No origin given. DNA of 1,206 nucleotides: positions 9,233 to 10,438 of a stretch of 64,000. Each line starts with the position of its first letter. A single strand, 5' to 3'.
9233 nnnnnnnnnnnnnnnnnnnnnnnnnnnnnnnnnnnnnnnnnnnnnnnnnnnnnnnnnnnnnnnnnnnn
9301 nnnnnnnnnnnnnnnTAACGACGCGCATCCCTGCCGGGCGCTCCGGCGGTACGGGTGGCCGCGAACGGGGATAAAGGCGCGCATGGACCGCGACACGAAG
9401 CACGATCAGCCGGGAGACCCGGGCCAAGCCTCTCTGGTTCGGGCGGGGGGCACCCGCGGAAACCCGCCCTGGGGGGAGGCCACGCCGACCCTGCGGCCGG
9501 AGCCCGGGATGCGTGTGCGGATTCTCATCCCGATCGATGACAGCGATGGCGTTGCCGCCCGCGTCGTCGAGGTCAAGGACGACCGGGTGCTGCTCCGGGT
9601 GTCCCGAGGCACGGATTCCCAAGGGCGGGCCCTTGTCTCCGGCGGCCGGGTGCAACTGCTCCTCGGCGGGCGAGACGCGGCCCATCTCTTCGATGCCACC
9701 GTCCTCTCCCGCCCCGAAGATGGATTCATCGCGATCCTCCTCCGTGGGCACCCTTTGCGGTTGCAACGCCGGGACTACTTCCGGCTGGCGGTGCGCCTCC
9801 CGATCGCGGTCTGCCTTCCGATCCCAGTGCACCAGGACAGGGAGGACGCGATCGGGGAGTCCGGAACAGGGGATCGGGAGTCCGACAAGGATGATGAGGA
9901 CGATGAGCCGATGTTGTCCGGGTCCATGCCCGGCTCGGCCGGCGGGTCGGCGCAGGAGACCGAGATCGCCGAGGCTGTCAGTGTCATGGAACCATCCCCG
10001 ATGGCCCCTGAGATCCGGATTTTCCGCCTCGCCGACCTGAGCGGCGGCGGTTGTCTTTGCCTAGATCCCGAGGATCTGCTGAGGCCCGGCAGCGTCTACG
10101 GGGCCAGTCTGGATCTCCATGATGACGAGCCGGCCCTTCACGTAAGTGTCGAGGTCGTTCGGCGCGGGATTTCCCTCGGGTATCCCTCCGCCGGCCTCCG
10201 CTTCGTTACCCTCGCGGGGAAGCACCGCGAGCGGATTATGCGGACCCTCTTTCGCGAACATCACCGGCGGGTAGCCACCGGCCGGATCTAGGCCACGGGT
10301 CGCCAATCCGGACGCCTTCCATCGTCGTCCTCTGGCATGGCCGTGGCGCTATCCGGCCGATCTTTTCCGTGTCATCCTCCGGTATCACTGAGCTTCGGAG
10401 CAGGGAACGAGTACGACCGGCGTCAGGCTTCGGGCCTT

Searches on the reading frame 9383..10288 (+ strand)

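Call 8: search_protein_families(library=pfam, proteins=[window:9383-10288:+], max_evalue=0.001)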
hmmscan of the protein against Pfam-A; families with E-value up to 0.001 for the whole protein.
window:9383-10288:+ (302 aa): 1 family
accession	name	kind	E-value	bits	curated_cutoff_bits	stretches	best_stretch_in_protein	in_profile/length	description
PF07238.19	PilZ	-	3e-10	40.8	22.5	1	215-290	26-101/102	PilZ domain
